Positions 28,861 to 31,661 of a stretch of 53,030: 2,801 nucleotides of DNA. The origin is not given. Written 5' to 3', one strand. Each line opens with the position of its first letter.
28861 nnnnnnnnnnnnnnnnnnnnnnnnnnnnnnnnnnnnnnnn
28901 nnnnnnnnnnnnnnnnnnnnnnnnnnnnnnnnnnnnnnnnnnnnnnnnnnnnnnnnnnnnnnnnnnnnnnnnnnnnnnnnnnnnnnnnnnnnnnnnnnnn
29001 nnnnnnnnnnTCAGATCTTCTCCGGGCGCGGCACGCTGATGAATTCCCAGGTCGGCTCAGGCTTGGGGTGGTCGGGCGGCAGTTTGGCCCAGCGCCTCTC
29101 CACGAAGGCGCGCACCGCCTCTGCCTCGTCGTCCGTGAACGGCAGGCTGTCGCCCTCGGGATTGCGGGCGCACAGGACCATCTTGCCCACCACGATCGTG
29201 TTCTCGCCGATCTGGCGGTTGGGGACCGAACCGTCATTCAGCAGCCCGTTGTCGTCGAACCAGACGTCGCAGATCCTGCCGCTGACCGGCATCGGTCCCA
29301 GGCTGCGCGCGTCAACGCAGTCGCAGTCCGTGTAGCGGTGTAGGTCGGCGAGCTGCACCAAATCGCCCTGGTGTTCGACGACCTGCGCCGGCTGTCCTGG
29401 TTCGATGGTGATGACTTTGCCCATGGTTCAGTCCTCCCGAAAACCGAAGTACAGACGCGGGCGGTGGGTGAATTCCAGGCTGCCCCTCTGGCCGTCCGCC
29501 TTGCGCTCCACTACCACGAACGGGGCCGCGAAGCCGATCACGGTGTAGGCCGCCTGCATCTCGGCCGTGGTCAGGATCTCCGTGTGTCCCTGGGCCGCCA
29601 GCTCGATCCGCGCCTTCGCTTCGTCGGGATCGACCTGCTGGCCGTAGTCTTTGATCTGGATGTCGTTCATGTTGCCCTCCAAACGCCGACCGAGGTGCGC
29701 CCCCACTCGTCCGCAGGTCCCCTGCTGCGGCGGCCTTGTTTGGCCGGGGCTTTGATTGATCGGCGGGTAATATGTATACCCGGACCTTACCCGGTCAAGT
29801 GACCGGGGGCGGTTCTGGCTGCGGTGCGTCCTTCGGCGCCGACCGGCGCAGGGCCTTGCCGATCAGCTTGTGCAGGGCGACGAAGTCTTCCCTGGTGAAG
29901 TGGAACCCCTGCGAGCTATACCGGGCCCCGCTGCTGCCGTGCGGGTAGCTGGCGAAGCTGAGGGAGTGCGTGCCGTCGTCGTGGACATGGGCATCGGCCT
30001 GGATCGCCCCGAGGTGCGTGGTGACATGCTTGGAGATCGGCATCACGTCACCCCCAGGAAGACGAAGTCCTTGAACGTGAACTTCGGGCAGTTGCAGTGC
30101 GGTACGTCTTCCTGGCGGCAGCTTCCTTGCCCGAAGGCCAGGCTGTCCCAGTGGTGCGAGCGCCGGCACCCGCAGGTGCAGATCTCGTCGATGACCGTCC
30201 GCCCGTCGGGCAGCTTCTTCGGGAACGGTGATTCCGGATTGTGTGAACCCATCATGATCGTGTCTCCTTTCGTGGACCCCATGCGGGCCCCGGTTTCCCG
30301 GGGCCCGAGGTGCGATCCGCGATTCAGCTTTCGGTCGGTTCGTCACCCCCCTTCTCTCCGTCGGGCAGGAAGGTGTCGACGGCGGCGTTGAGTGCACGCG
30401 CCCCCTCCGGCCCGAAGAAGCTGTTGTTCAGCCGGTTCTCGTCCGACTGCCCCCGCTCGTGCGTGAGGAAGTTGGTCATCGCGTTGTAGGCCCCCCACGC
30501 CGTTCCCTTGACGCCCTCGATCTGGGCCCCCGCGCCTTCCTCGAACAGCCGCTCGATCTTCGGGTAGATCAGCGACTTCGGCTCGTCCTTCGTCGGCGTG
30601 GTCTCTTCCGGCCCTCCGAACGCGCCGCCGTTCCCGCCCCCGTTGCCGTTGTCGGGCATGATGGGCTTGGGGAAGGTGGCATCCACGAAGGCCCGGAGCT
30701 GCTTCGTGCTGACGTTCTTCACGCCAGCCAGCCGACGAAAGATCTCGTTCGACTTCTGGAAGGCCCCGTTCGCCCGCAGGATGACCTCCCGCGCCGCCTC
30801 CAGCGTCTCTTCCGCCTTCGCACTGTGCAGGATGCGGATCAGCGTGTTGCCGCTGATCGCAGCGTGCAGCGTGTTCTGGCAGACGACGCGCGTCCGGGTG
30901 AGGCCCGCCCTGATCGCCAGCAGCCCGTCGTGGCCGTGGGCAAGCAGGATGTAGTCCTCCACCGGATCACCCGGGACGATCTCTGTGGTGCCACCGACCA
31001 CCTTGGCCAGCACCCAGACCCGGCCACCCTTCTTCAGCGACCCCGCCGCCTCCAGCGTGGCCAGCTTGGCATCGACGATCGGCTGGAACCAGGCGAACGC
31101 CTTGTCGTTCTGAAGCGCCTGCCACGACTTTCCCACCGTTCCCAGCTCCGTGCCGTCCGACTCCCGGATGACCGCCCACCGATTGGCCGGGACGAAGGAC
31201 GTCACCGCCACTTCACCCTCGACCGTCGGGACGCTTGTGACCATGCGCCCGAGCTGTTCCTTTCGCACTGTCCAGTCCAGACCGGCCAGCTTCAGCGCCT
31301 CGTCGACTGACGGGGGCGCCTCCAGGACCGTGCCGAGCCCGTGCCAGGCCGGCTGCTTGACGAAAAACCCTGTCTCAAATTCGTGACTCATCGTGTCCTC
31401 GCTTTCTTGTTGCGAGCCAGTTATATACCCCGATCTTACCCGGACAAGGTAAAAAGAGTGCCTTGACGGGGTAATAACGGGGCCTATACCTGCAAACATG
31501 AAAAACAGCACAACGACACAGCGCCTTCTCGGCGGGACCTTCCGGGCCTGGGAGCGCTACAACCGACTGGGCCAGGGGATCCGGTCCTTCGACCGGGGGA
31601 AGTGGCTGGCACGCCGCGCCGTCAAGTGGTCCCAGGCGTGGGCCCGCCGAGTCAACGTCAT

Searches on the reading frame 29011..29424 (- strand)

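Call 33: search_protein_families(library=pfam, max_evalue=0.01, proteins=[window:29011-29424:-])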
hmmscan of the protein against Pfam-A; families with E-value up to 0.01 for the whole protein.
window:29011-29424:- (137 aa): 1 family
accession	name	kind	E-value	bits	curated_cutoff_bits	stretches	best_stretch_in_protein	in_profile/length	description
PF12957.13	DUF3846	-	3.6e-09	37.1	27.5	1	3-104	2-98/103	Domain of unknown function (DUF3846)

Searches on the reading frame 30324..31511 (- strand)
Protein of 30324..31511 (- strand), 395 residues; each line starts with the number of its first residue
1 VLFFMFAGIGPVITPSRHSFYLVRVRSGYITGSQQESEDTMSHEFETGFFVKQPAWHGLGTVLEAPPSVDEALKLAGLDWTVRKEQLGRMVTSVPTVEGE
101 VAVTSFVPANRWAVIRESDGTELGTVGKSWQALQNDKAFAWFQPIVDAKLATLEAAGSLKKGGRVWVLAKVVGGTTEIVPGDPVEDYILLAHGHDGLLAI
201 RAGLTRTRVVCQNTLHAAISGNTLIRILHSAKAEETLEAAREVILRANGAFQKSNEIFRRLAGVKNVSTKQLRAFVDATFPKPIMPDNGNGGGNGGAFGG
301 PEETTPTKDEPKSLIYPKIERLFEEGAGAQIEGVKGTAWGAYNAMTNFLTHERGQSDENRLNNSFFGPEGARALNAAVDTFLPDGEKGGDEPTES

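Call 33: search_protein_families(library=pfam, max_evalue=0.01, proteins=[window:30324-31511:-])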
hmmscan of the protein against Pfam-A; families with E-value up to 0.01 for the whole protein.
window:30324-31511:- (395 aa): 1 family
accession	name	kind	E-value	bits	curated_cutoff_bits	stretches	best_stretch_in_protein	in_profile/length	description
PF06067.16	DUF932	-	5.6e-41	141.2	23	1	123-362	2-223/227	Domain of unknown function (DUF932)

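Call 34: search_protein_families(library=phrogs, max_evalue=0.001, proteins=[window:30324-31511:-])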
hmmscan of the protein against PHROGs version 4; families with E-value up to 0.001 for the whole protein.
window:30324-31511:- (395 aa): 1 family
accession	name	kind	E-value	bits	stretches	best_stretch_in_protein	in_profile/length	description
phrog_1221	-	unknown function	9.6e-54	183.8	1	47-363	27-319/355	-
